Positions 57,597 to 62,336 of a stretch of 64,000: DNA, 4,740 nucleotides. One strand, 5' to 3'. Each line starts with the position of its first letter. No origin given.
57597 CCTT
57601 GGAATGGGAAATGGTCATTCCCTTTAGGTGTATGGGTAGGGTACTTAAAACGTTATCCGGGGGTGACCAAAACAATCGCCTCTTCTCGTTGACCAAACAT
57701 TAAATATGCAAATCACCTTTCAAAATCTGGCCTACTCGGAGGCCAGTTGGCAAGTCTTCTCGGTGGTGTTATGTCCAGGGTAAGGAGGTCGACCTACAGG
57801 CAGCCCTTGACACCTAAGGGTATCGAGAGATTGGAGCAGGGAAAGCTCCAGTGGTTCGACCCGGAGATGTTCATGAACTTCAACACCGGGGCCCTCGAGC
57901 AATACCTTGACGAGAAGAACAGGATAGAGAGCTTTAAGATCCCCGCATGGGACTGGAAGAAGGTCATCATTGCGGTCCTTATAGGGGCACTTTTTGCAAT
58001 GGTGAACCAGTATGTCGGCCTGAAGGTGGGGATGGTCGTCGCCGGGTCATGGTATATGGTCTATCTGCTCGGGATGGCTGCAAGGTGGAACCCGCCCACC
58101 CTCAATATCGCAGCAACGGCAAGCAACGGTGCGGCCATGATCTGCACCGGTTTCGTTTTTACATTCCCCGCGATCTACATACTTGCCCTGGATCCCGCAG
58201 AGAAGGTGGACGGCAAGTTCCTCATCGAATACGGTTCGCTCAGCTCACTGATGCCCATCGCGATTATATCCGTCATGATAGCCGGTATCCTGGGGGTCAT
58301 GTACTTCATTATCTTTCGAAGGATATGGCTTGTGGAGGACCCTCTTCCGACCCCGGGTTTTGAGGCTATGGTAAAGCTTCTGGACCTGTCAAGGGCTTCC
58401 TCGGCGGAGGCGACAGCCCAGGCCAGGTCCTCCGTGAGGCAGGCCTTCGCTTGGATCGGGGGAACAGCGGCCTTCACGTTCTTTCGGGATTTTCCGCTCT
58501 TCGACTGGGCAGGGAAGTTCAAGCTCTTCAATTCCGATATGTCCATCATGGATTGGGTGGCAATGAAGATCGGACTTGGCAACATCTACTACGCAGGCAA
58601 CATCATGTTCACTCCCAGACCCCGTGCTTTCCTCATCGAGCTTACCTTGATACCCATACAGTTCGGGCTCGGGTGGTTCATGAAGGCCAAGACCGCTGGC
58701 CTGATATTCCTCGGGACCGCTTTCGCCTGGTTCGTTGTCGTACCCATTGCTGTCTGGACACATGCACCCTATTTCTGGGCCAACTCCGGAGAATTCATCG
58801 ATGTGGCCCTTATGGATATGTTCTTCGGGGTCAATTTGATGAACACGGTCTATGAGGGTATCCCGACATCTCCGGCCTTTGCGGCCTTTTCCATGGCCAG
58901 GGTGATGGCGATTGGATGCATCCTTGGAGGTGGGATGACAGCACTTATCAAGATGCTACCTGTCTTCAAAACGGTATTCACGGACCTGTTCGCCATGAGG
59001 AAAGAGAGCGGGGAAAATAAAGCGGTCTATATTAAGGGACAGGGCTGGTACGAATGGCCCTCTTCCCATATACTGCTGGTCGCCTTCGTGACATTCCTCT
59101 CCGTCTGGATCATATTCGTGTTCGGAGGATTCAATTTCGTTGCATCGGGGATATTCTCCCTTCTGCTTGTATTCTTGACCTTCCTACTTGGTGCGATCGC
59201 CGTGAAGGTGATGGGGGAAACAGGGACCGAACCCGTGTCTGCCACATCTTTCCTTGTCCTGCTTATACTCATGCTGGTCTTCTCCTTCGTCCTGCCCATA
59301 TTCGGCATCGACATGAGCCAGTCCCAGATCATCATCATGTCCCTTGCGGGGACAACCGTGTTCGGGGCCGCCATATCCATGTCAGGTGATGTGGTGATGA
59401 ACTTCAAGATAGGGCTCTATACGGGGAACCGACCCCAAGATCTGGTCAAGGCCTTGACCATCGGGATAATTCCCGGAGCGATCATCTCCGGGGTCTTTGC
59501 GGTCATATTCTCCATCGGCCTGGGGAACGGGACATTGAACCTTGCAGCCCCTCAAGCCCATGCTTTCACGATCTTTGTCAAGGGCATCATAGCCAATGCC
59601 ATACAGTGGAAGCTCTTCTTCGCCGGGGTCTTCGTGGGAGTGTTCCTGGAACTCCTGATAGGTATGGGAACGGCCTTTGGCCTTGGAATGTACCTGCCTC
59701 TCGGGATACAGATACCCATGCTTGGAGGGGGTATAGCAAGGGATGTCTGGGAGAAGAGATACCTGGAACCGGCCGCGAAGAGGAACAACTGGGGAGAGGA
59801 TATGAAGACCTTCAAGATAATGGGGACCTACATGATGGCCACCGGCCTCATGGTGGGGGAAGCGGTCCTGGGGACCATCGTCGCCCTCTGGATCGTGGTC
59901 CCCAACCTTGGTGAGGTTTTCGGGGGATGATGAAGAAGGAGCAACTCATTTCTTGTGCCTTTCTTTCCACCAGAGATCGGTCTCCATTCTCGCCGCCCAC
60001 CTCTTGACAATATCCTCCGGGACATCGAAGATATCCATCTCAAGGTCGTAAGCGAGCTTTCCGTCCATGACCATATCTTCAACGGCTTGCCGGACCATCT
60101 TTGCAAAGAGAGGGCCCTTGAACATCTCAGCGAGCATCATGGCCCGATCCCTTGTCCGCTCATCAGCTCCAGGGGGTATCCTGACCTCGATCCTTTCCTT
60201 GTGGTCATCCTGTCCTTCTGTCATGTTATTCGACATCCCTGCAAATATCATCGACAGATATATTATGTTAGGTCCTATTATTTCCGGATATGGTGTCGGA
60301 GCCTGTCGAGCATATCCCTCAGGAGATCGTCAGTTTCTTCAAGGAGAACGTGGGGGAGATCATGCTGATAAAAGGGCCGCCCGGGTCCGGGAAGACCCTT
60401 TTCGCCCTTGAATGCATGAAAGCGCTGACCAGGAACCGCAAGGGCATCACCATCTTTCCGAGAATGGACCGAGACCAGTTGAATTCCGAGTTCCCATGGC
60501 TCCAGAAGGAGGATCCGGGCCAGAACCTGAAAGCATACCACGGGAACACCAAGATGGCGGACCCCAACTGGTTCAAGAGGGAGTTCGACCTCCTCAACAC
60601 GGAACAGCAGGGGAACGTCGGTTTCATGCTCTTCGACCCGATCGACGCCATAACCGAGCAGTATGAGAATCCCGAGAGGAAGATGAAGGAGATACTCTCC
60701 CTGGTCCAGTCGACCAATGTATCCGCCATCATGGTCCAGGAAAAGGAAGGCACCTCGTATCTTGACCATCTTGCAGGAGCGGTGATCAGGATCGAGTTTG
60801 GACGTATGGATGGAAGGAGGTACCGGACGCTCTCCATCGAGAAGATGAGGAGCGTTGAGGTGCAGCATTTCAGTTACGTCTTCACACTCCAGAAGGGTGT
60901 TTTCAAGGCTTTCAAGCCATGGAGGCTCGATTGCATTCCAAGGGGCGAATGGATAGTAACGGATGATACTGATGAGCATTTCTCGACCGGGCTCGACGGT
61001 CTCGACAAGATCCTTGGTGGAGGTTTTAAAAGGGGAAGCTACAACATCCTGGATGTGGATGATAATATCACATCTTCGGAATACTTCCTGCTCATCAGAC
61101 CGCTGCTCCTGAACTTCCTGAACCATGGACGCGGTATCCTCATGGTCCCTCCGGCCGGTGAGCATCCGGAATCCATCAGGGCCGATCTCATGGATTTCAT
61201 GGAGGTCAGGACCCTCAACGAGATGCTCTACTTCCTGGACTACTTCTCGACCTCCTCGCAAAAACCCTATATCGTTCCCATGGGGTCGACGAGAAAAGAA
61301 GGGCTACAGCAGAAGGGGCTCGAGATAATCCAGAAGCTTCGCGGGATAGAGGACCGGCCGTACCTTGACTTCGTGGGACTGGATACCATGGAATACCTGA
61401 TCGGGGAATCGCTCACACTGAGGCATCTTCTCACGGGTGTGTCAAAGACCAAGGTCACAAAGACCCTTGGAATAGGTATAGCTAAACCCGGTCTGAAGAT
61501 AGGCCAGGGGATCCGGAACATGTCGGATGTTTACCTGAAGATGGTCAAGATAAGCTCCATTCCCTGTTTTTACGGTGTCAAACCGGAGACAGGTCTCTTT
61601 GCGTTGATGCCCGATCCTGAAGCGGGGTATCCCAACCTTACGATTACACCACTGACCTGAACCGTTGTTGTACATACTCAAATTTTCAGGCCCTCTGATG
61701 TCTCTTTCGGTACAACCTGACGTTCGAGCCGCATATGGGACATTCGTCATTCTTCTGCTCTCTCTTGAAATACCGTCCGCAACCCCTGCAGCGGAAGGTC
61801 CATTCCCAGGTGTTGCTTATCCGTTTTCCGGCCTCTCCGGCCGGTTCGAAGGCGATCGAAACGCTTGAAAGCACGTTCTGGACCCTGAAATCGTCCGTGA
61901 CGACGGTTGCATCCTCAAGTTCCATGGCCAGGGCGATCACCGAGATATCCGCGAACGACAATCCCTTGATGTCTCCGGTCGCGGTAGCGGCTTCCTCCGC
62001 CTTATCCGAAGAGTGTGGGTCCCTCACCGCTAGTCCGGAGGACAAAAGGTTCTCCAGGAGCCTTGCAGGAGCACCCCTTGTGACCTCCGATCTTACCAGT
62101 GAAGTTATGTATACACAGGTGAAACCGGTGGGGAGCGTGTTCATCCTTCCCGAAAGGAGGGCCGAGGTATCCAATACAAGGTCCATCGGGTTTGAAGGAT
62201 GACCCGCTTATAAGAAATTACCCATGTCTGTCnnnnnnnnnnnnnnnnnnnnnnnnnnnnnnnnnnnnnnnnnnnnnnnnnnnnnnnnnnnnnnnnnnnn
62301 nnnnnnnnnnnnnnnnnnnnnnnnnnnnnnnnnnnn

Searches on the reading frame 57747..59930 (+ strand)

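Call 32: search_protein_families(library=pfam, proteins=[window:57747-59930:+], max_evalue=0.001)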
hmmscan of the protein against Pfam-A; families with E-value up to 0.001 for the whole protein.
window:57747-59930:+ (727 aa): 1 family
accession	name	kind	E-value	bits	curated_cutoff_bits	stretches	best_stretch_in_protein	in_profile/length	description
PF03169.20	OPT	-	9.2e-29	101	25.8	1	70-715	4-622/623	OPT oligopeptide transporter protein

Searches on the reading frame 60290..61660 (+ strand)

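Call 32: search_protein_families(library=pfam, proteins=[window:60290-61660:+], max_evalue=0.001)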
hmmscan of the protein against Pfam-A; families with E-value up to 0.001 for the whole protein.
window:60290-61660:+ (456 aa): 3 families
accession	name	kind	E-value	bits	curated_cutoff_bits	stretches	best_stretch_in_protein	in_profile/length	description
PF06745.19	ATPase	-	9.2e-14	51.8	26.6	1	113-202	123-221/231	KaiC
PF07088.17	GvpD_P-loop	-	1.2e-09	38.8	24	1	15-64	3-52/189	GvpD gas vesicle protein, P-loop domain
PF20440.3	GvpD_bR2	-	1.2e-08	35.2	27.9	1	226-300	7-81/254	GvpD basic region 2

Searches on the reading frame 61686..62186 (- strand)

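Call 32: search_protein_families(library=pfam, proteins=[window:61686-62186:-], max_evalue=0.001)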
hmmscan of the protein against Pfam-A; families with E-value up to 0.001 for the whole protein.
window:61686-62186:- (166 aa): 3 families
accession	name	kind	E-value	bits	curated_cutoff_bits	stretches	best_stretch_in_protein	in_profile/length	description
PF17146.10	PIN_6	-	1.7e-13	51.2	27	1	3-90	1-87/87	PIN domain of ribonuclease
PF09723.15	Zn_ribbon_8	-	0.00017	22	34.4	1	131-157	6-38/41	Zinc ribbon domain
PF21349.2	RUBY_RBDX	-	0.00076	19.3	26.5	0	131-153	1-23/30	Rubrerythrin, rubredoxin-like domain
